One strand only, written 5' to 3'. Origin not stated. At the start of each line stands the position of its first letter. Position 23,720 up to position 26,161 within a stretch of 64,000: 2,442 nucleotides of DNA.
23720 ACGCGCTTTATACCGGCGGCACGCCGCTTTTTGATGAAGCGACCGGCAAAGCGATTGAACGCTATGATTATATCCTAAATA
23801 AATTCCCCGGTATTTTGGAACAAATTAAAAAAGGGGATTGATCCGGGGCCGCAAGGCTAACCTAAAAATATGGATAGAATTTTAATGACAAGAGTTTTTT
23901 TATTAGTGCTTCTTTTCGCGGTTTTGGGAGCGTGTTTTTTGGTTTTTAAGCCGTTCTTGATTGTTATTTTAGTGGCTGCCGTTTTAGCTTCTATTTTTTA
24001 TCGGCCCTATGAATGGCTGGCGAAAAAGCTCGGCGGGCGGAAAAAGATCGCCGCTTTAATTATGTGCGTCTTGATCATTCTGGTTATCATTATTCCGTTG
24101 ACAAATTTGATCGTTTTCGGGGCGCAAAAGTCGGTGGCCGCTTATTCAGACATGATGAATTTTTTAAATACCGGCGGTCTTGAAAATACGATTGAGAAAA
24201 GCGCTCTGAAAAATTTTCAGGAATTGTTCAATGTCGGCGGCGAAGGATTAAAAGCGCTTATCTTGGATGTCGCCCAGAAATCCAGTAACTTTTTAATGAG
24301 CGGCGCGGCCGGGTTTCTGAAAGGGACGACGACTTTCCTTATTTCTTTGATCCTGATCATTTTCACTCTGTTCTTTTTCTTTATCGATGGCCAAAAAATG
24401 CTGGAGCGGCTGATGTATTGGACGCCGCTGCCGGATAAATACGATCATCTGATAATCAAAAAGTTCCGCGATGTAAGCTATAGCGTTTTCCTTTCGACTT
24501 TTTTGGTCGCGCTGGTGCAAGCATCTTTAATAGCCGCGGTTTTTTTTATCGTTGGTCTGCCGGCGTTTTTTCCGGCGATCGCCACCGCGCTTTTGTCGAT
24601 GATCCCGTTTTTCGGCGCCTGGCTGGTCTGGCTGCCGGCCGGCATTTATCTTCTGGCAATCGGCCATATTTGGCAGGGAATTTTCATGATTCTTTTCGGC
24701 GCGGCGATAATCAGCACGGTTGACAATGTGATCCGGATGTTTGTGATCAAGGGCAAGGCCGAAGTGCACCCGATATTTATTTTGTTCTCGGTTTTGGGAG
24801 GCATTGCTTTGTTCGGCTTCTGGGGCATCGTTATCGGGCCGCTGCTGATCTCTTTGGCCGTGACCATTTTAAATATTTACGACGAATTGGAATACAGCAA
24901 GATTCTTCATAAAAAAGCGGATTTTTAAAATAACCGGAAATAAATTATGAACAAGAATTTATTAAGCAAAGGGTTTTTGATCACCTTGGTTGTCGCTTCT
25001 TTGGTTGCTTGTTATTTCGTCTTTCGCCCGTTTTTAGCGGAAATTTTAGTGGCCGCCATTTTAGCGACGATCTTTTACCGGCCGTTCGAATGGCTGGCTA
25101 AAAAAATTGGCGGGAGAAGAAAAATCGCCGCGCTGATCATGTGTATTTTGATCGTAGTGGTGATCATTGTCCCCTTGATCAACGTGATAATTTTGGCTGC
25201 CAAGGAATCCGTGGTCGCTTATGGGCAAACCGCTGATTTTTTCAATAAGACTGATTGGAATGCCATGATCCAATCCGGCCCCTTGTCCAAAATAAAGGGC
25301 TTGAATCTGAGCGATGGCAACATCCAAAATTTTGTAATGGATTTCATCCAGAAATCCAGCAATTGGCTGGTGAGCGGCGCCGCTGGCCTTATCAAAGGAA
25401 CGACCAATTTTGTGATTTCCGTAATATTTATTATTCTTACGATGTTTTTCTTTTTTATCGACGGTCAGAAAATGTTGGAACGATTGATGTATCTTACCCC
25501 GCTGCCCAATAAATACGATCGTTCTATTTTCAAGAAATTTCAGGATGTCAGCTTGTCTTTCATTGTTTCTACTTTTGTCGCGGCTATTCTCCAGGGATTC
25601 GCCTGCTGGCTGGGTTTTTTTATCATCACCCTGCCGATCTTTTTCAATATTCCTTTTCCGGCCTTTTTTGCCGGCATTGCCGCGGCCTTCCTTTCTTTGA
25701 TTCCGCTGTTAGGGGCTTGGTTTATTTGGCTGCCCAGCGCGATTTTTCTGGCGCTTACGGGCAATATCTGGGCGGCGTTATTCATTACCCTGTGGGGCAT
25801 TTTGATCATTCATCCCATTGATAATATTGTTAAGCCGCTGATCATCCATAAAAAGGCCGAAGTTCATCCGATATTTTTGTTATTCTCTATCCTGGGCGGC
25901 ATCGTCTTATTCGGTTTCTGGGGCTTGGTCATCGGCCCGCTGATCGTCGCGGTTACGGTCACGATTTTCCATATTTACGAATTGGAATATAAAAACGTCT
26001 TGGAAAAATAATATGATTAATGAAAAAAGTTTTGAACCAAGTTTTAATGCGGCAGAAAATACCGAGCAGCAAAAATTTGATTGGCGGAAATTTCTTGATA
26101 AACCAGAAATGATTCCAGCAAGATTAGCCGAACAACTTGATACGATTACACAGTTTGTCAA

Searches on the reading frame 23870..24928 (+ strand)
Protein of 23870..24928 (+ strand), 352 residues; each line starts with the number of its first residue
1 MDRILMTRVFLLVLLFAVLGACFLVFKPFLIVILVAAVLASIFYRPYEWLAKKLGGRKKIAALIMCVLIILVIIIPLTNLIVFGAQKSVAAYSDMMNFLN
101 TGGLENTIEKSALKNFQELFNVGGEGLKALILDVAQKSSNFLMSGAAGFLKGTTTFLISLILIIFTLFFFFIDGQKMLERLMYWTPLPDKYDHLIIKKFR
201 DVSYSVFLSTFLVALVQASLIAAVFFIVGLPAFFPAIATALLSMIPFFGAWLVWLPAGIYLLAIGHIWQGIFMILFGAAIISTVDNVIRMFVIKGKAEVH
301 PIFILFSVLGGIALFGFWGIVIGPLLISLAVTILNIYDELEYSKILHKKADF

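Call 84: search_protein_families(library=pfam, proteins=[window:23870-24928:+], max_evalue=0.00001)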
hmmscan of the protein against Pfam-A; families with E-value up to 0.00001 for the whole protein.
window:23870-24928:+ (352 aa): 1 family
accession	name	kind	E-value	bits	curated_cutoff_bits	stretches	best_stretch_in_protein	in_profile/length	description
PF01594.21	AI-2E_transport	-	1.2e-43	150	34.3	1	11-337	2-326/327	AI-2E family transporter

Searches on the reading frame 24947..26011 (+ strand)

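Call 84: search_protein_families(library=pfam, proteins=[window:24947-26011:+], max_evalue=0.00001)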
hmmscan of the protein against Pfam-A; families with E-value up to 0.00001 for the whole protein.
window:24947-26011:+ (354 aa): 1 family
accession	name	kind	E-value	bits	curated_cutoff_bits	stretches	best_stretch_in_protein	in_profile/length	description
PF01594.21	AI-2E_transport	-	3.1e-47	161.8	34.3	1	11-344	3-326/327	AI-2E family transporter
